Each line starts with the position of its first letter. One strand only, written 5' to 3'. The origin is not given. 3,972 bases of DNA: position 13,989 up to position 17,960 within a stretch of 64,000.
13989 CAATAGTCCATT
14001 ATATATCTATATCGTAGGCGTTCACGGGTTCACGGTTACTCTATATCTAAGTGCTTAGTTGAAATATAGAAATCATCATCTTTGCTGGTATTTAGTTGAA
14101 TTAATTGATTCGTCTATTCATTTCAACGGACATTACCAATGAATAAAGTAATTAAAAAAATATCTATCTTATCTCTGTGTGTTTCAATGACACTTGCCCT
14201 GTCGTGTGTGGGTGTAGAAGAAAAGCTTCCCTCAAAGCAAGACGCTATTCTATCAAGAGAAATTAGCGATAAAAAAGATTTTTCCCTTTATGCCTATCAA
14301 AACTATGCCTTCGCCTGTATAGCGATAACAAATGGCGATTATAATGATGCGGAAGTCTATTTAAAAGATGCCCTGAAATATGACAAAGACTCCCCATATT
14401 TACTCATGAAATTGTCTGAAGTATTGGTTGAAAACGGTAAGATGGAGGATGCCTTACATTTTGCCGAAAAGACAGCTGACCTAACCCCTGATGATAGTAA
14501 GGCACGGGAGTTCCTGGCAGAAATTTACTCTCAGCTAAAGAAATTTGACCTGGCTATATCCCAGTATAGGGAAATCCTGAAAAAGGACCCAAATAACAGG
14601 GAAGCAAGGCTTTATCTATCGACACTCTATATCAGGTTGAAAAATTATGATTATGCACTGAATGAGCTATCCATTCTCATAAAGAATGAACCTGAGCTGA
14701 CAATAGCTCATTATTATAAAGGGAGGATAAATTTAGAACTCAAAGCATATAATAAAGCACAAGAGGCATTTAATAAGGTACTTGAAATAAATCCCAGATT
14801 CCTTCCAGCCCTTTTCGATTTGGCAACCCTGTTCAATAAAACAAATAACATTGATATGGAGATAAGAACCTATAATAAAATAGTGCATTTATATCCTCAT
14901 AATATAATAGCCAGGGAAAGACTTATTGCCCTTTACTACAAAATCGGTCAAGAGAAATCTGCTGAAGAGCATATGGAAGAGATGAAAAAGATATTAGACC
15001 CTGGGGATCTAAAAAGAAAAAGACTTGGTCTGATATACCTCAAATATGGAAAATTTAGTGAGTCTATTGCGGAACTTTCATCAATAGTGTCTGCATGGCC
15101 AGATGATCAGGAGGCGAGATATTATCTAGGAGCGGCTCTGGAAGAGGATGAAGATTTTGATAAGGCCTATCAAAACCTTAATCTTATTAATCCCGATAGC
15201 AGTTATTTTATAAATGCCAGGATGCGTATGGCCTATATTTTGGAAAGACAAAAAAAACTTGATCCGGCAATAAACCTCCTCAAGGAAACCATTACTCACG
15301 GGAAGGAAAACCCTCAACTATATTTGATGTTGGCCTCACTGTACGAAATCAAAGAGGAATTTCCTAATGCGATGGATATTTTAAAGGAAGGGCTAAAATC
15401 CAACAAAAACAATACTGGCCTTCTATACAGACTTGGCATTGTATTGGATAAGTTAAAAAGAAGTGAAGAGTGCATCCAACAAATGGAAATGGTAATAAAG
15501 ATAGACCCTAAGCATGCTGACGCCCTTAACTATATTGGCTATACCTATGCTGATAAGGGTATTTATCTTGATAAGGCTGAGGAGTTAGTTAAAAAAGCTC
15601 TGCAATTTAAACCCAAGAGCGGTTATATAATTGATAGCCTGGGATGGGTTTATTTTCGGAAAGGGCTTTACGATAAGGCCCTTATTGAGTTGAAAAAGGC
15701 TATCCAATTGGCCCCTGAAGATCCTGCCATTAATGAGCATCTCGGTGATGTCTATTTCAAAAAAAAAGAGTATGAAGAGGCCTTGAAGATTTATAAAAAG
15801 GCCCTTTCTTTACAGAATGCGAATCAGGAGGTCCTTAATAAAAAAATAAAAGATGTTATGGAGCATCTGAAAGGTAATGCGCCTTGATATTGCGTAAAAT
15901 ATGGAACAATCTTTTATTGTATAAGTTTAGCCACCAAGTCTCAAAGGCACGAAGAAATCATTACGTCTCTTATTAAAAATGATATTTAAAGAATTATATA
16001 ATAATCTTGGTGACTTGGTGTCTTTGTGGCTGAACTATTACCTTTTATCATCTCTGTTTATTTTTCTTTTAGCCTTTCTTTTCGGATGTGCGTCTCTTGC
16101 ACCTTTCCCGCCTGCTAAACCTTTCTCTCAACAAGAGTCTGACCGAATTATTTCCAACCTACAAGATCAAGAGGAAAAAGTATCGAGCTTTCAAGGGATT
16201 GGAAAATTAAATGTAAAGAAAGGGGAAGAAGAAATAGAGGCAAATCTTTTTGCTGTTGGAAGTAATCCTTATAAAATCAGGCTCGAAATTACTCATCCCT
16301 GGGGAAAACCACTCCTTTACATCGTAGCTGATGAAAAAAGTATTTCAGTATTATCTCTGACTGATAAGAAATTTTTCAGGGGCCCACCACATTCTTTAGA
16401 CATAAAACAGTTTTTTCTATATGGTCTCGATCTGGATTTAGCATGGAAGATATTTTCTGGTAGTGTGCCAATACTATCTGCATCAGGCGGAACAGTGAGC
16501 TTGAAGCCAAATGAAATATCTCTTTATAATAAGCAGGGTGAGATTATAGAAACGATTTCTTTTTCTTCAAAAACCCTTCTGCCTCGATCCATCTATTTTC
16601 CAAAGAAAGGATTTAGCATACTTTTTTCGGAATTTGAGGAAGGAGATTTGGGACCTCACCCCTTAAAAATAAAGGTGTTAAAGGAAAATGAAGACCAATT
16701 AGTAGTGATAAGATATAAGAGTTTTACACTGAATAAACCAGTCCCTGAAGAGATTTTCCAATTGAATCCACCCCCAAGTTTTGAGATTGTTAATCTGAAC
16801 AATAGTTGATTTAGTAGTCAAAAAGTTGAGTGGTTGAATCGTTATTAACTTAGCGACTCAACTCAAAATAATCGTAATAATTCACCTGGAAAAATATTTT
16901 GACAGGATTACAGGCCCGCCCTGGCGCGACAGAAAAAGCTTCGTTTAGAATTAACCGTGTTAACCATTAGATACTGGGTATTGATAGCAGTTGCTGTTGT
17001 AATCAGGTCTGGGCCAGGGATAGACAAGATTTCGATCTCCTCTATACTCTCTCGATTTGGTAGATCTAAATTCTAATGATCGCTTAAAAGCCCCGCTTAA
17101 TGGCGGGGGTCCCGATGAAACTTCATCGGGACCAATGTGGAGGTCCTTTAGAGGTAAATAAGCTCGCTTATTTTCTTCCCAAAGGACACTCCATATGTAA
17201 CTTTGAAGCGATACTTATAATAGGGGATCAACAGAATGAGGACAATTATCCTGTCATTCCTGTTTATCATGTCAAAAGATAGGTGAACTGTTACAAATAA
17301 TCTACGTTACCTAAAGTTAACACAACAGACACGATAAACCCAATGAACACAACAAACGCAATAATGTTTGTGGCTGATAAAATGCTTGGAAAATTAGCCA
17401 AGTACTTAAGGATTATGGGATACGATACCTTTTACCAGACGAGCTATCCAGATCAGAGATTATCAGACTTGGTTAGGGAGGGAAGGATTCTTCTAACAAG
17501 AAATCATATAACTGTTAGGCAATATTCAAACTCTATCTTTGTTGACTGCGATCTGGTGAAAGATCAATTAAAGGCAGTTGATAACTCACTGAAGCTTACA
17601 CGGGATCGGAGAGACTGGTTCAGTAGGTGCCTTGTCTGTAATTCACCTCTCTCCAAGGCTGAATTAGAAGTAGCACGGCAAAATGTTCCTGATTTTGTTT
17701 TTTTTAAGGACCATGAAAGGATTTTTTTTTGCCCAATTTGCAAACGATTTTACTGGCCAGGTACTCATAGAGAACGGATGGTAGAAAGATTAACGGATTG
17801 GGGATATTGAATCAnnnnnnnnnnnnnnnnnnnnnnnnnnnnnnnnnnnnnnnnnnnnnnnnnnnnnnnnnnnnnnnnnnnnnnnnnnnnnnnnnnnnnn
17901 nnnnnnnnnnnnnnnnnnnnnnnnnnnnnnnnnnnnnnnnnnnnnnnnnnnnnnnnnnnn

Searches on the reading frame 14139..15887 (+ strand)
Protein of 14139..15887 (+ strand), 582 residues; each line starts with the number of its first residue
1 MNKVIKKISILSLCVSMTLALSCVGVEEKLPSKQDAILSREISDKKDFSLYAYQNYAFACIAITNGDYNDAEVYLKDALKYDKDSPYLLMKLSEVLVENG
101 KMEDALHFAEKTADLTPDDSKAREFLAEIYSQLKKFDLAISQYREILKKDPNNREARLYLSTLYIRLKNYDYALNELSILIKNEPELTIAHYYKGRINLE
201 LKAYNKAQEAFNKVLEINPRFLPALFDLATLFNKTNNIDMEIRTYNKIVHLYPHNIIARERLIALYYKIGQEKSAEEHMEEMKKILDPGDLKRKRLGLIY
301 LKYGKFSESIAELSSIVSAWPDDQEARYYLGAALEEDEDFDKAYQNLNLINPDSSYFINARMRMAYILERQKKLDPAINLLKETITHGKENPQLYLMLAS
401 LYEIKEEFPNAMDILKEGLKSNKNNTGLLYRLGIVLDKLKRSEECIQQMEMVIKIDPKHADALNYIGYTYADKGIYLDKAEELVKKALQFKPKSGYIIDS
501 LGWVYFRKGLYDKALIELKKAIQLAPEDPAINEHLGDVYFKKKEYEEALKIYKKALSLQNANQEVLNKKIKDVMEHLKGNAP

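Call 23: search_protein_families(library=pfam, proteins=[window:14139-15887:+], max_evalue=0.00001)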
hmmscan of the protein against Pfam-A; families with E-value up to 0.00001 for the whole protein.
window:14139-15887:+ (582 aa): 30 families (the best 25 are shown)
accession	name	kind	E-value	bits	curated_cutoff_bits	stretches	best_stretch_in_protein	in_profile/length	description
PF14559.12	TPR_19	-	1.7e-49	166.5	25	3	63-129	2-68/68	Tetratricopeptide repeat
PF07719.23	TPR_2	-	7.2e-44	144.7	27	0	534-560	6-32/34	Tetratricopeptide repeat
PF13432.12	TPR_16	-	2.6e-42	143.3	32.7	1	501-557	3-59/65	Tetratricopeptide repeat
PF13428.12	TPR_14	-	6.2e-38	125.8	23.5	0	125-161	6-42/44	Tetratricopeptide repeat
PF00515.34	TPR_1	-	8.8e-34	114.4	27.8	0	190-221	3-34/34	Tetratricopeptide repeat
PF13181.12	TPR_8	-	9.4e-33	110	25.7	0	534-561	6-33/34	Tetratricopeptide repeat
PF13431.12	TPR_17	-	8.4e-31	104.1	24.4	0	451-476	4-29/34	Tetratricopeptide repeat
PF12895.13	ANAPC3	-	2e-27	95.7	27.2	1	65-144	2-80/82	Anaphase-promoting complex, cyclosome, subunit 3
PF13174.12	TPR_6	-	7.7e-25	86.2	26.3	0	126-152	6-32/33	Tetratricopeptide repeat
PF13414.12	TPR_11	-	6.4e-24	83.8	26.8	1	504-542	3-41/42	TPR repeat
PF13424.12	TPR_12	-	3.6e-21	75.6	30.1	0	531-560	5-34/77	Tetratricopeptide repeat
PF23914.1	TPR_CcmH_CycH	-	4.7e-19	69.2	42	0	66-176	30-143/158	Cytochrome c-type biogenesis protein H TPR domain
PF25063.1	ARM_TT21_C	-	1.2e-18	68.2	35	1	351-459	88-197/209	Tetratricopeptide repeat protein 21 C-terminal ARM domain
PF24575.1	TPR_Slam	-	5.8e-18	65.7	35.2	0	129-171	56-98/104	Surface lipoprotein assembly modifier, N-terminal TPR repeats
PF25064.1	ARM_TT21_5th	-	7e-14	52.6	27.8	0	122-213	3-97/117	TT21 fifth ARM repeats domain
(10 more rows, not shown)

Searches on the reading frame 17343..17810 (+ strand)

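Call 24: search_protein_families(library=pfam, proteins=[window:17343-17810:+], max_evalue=0.00001)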
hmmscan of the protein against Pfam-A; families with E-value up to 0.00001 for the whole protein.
window:17343-17810:+ (155 aa): 1 family
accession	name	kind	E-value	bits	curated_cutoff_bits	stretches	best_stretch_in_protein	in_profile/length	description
PF01927.22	Mut7-C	-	7.9e-36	123.8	23.3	1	9-149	3-145/146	Mut7-C RNAse domain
